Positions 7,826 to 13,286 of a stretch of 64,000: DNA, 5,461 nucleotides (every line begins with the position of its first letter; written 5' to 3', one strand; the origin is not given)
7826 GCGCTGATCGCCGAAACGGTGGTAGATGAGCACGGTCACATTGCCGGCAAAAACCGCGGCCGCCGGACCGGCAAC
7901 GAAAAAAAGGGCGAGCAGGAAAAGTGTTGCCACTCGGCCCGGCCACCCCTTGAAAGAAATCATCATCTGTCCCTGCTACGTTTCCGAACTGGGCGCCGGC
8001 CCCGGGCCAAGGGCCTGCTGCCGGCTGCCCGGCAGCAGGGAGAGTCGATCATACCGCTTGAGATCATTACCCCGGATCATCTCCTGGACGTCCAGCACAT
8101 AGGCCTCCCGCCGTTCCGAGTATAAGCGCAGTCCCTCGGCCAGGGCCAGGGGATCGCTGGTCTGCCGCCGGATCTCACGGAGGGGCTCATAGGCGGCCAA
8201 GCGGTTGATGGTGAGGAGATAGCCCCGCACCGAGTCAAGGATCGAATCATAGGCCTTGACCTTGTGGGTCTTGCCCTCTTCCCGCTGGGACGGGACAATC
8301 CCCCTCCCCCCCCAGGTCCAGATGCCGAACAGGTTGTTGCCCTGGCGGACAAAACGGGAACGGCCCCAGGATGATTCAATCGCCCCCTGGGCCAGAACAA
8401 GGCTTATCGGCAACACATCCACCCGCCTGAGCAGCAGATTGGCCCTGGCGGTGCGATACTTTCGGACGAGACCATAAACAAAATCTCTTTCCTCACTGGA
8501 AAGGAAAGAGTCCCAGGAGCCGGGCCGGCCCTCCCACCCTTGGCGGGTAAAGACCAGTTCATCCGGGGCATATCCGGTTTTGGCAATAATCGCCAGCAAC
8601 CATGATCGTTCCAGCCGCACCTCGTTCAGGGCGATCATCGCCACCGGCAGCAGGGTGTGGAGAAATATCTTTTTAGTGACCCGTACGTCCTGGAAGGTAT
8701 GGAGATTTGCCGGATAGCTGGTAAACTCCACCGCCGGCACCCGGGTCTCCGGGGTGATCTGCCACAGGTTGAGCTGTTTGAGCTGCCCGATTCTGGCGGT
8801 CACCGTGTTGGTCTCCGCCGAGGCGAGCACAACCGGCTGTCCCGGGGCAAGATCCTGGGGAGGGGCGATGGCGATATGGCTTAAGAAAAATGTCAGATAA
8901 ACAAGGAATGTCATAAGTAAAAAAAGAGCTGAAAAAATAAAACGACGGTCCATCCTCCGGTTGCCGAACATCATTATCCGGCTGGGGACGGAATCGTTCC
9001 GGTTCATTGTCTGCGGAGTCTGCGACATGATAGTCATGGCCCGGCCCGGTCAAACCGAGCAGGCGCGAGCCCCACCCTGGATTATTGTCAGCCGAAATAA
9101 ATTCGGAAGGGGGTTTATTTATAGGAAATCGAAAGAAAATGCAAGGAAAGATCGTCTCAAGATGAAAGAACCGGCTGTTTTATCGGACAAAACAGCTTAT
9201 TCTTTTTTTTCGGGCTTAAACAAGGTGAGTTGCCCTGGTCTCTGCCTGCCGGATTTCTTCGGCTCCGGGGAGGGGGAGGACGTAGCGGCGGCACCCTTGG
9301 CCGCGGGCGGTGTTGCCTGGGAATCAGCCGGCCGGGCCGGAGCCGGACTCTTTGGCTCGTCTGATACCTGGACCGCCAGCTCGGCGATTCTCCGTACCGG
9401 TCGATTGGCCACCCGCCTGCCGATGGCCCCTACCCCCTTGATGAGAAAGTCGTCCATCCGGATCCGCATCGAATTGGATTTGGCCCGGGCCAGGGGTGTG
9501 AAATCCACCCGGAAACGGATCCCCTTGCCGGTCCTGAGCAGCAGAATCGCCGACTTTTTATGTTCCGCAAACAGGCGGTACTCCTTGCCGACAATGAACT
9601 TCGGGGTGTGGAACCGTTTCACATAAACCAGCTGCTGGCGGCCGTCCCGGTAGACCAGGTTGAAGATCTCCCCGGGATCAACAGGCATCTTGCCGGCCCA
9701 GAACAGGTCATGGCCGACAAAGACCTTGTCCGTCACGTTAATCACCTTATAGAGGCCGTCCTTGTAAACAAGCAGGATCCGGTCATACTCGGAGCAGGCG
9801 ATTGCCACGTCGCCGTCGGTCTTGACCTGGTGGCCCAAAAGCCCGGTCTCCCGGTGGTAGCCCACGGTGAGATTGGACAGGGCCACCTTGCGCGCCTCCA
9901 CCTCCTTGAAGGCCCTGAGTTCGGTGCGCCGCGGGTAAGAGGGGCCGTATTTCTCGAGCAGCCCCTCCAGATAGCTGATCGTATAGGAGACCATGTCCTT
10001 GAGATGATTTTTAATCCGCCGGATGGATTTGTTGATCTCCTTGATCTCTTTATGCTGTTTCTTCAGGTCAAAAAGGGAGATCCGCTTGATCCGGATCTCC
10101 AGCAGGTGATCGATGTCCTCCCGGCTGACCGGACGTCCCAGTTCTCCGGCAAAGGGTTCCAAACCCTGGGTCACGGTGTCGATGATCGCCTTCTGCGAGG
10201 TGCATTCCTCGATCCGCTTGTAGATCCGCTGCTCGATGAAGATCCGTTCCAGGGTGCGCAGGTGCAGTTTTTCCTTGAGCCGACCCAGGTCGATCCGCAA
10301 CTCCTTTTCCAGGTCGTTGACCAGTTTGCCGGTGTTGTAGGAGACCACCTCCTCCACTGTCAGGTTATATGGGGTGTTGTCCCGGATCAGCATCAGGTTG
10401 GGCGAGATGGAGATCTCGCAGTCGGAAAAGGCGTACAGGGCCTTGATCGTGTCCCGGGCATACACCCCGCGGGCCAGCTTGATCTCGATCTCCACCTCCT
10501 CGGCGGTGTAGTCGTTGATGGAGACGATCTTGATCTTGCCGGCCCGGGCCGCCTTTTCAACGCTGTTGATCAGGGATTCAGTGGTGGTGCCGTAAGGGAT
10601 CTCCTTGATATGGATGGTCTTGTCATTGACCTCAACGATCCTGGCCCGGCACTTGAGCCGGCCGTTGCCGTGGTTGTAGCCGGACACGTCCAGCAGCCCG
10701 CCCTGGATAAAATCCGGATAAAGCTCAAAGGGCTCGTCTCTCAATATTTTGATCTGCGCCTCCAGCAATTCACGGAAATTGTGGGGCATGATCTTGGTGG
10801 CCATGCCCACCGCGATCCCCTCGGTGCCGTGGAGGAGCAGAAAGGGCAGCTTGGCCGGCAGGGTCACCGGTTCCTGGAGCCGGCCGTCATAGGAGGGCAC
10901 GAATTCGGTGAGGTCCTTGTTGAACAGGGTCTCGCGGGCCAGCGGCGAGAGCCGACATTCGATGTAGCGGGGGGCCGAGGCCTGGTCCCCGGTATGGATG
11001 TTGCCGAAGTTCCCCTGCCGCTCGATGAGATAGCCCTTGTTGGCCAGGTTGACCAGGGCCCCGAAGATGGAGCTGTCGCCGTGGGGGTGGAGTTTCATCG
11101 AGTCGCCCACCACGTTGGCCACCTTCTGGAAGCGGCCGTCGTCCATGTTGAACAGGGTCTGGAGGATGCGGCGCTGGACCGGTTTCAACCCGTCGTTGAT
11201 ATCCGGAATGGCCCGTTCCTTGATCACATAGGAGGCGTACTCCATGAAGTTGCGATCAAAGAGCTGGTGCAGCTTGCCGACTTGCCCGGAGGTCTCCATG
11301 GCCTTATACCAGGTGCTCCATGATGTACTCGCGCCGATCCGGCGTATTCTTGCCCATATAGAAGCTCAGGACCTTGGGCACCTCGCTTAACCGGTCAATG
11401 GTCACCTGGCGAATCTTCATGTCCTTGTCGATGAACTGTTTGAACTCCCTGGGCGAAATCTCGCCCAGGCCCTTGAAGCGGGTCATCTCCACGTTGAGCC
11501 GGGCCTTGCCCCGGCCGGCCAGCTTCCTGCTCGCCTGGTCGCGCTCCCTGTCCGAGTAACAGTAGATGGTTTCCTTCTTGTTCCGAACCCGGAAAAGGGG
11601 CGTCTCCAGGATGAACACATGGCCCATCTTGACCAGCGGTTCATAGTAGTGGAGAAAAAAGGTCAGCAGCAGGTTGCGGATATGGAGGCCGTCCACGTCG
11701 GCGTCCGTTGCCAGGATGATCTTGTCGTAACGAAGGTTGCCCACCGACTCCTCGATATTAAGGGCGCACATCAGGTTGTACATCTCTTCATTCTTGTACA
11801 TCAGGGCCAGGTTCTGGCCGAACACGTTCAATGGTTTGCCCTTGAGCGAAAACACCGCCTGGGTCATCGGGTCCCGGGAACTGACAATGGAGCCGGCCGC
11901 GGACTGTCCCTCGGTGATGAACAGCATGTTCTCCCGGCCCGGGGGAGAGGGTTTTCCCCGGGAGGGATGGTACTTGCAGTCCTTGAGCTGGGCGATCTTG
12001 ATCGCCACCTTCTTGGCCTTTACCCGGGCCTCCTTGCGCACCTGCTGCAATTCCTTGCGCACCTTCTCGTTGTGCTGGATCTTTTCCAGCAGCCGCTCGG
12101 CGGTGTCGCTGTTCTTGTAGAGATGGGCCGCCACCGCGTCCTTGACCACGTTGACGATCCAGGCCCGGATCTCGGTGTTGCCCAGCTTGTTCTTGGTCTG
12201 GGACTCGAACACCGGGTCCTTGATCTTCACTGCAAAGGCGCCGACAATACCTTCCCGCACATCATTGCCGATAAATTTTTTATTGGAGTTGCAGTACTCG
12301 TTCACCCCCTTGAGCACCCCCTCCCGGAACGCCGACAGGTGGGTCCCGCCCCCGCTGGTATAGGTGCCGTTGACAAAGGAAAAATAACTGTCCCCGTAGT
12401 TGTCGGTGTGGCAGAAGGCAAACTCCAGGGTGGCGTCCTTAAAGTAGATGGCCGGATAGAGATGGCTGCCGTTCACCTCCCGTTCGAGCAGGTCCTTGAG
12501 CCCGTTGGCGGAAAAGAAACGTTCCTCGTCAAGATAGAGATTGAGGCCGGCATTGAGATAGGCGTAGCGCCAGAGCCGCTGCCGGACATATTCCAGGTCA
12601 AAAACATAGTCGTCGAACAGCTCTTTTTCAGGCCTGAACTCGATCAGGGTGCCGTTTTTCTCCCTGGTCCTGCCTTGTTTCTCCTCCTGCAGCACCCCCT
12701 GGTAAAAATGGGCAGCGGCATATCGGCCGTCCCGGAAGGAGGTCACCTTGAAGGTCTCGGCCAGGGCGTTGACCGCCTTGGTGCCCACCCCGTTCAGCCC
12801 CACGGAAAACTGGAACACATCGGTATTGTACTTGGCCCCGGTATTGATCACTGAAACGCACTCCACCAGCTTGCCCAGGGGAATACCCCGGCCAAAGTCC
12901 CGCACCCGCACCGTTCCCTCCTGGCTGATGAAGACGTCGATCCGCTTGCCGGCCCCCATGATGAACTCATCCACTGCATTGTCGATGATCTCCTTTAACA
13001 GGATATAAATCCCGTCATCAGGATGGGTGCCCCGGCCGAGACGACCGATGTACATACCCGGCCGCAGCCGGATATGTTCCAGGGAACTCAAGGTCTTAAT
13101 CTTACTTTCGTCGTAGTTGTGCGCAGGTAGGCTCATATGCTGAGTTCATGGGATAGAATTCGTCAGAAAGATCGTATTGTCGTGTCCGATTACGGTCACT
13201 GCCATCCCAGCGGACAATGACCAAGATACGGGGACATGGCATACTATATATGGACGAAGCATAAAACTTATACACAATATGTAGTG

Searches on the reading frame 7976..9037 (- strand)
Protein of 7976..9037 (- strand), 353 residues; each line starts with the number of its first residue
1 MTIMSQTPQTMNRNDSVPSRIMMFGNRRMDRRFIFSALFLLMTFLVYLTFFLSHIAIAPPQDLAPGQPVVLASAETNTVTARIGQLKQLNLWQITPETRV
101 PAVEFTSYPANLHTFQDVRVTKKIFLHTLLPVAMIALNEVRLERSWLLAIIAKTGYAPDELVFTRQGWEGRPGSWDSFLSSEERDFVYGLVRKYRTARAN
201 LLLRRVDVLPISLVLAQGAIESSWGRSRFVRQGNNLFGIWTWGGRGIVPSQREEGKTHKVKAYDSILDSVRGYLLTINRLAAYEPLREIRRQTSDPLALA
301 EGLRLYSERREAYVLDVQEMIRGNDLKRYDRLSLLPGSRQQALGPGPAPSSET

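Call 39: search_protein_families(library=pfam, proteins=[window:7976-9037:-], max_evalue=0.00001)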
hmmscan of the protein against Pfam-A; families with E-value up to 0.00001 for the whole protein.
window:7976-9037:- (353 aa): 1 family
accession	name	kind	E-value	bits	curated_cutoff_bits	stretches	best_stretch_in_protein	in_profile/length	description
PF01832.25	Glucosaminidase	-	1.5e-14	55.1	30.2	1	200-323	5-120/123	Mannosyl-glycoprotein endo-beta-N-acetylglucosaminidase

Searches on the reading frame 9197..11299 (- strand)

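Call 39: search_protein_families(library=pfam, proteins=[window:9197-11299:-], max_evalue=0.00001)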
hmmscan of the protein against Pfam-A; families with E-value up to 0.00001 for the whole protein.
window:9197-11299:- (700 aa): 1 family
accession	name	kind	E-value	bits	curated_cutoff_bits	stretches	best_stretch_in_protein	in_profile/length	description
PF00521.26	DNA_topoisoIV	-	4.7e-105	352.4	31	1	29-440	1-427/432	DNA gyrase/topoisomerase IV, subunit A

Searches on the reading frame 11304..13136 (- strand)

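Call 39: search_protein_families(library=pfam, proteins=[window:11304-13136:-], max_evalue=0.00001)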
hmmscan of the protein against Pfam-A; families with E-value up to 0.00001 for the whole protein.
window:11304-13136:- (610 aa): 4 families
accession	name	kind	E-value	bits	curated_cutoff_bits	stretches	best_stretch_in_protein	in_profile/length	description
PF00204.31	DNA_gyraseB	-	2.3e-36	125.3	27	1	230-368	21-172/173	DNA gyrase B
PF01751.28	Toprim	-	1.1e-14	54.8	23.1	1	405-510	2-94/96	Toprim domain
PF02518.31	HATPase_c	-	2.6e-08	34.7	26.4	1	41-169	4-107/111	Histidine kinase-, DNA gyrase B-, and HSP90-like ATPase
PF00986.26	DNA_gyraseB_C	-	7e-08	32.9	29.8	1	548-606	3-63/63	DNA gyrase B subunit, carboxyl terminus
